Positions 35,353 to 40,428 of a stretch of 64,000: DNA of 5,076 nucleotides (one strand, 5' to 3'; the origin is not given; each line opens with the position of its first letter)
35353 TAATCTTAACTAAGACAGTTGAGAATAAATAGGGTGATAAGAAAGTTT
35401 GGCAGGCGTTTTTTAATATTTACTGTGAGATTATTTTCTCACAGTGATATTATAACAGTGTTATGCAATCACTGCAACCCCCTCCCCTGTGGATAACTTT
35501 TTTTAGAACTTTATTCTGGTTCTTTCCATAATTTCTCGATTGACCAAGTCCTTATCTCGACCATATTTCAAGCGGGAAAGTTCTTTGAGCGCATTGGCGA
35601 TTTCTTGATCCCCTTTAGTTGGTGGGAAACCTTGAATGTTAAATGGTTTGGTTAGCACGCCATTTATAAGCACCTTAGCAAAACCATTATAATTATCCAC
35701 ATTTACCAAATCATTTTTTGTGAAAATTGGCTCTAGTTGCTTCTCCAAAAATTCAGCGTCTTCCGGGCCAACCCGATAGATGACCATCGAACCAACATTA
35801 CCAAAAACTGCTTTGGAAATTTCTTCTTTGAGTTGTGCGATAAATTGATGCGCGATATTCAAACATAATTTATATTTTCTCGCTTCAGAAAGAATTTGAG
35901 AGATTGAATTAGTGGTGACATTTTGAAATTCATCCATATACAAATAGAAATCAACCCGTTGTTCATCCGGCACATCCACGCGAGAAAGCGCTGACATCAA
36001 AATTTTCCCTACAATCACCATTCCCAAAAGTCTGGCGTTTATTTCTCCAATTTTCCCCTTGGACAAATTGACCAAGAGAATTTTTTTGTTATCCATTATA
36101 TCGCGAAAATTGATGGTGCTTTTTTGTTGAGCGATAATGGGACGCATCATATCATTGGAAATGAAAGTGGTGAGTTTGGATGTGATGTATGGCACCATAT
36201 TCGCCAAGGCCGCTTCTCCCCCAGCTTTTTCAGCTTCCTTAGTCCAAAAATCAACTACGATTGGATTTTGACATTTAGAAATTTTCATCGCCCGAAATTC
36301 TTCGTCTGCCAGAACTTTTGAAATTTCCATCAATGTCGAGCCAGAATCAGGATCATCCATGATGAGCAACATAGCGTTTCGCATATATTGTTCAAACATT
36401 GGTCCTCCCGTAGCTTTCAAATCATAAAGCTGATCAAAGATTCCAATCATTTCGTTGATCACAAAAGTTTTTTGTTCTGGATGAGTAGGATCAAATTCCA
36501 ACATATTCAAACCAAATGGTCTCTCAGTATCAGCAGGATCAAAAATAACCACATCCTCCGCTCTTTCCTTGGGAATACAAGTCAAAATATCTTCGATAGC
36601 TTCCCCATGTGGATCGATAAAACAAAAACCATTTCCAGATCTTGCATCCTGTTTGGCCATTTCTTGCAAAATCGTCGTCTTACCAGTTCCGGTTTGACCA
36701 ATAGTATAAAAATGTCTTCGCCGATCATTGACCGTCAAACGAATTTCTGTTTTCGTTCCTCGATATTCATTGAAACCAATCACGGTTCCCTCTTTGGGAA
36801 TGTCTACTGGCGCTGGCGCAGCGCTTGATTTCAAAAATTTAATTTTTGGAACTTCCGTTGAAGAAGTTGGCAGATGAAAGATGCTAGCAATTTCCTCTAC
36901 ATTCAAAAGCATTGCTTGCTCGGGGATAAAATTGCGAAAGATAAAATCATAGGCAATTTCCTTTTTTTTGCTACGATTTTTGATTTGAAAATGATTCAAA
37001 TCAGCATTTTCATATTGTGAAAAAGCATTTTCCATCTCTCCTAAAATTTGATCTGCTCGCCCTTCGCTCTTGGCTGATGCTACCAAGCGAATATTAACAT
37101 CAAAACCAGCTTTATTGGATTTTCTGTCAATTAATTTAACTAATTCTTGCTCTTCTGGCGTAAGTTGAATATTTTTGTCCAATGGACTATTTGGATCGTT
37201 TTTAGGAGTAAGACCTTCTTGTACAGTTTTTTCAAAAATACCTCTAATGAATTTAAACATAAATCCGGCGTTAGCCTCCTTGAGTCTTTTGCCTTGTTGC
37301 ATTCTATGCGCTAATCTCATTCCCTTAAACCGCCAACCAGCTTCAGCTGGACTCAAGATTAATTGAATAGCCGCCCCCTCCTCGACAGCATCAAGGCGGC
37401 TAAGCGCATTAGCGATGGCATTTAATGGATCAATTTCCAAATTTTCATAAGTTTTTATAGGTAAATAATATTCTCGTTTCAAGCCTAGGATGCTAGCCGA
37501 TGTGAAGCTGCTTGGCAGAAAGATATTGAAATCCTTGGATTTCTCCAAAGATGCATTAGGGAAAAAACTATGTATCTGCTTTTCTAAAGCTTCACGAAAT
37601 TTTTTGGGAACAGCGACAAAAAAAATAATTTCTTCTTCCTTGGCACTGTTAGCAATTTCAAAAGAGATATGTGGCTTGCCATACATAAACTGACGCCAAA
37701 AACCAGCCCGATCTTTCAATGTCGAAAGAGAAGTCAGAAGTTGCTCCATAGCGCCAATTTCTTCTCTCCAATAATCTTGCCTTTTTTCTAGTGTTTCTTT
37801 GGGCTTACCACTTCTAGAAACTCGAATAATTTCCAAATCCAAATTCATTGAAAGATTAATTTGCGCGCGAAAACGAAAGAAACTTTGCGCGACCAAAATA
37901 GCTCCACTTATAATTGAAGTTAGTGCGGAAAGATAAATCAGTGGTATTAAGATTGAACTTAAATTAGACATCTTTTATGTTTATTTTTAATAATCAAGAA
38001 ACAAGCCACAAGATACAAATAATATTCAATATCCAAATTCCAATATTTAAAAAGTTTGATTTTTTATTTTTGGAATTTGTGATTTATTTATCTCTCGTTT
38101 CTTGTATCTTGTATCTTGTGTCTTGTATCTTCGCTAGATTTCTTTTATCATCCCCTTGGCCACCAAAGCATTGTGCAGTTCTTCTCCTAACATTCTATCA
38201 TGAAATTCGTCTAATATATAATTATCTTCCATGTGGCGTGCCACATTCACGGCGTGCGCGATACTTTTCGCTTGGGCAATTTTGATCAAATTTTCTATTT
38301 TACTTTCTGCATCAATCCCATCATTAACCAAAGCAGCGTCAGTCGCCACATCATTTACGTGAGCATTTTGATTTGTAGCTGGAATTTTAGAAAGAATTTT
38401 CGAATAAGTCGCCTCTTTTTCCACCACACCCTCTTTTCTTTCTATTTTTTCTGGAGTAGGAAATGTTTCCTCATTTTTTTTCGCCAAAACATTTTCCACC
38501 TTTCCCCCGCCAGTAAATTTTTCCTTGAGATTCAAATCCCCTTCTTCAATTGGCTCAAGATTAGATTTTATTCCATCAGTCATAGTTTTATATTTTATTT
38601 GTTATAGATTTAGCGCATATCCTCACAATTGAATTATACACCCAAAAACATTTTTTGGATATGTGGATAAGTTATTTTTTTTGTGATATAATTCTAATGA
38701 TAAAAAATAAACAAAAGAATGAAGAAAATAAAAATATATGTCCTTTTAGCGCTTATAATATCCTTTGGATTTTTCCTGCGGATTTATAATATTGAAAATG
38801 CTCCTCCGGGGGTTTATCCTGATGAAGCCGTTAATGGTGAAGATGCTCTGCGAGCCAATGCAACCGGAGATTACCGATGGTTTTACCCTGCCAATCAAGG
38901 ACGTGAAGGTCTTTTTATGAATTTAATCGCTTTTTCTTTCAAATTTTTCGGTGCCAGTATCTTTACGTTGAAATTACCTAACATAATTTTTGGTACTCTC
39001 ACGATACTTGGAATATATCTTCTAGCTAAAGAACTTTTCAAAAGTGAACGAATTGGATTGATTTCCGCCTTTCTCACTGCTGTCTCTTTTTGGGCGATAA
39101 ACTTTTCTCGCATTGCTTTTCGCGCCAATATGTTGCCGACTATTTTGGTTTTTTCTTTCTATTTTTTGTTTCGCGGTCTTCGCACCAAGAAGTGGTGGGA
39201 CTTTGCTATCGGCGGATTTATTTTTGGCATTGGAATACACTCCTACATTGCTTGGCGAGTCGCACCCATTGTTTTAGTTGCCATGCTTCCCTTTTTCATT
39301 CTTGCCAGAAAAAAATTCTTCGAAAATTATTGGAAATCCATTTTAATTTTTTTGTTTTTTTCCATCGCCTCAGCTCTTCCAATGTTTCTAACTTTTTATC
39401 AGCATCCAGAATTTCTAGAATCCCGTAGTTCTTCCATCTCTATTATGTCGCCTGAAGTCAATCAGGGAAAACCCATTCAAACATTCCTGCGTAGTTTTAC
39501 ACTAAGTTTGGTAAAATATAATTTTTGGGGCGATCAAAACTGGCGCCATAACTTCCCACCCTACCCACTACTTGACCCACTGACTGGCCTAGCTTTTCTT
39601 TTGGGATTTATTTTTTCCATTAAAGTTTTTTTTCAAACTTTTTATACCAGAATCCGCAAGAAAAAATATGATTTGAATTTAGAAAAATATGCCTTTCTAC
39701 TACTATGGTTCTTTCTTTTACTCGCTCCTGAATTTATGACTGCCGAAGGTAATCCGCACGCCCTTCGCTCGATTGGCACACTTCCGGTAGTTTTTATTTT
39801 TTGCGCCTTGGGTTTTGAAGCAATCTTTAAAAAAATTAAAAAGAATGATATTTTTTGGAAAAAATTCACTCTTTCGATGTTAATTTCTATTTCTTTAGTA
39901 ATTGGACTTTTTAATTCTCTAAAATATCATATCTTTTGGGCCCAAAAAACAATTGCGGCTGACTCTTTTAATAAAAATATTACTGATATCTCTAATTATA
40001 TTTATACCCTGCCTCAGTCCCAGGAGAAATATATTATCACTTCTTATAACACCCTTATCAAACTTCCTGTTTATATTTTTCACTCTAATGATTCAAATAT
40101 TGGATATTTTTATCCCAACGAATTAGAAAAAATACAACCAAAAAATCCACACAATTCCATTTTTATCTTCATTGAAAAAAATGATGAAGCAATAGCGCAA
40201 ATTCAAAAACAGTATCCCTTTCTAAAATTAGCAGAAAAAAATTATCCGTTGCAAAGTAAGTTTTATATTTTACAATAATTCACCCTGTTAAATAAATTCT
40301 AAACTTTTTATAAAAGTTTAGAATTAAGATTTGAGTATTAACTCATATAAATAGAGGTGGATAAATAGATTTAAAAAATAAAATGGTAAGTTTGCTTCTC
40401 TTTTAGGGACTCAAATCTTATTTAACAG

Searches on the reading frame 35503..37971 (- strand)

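Call 99: search_protein_families(library=pfam, proteins=[window:35503-37971:-], max_evalue=0.00001)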
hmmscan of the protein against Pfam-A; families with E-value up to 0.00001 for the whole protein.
window:35503-37971:- (822 aa): 2 families
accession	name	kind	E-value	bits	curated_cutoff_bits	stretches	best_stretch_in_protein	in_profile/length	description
PF10412.15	TrwB_AAD_bind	-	3.4e-08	33.2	20.5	0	410-481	7-72/387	Type IV secretion-system coupling protein DNA-binding domain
PF12696.13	TraG-D_C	-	5.1e-06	26.9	22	0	676-743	3-73/126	TraM recognition site of TraD and TraG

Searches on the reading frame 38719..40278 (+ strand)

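Call 99: search_protein_families(library=pfam, proteins=[window:38719-40278:+], max_evalue=0.00001)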
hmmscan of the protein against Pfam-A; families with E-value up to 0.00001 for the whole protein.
window:38719-40278:+ (519 aa): 1 family
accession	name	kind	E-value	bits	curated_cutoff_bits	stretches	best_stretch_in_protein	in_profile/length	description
PF13231.12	PMT_2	-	4.6e-14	53.4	26.1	1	69-218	9-155/160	Dolichyl-phosphate-mannose-protein mannosyltransferase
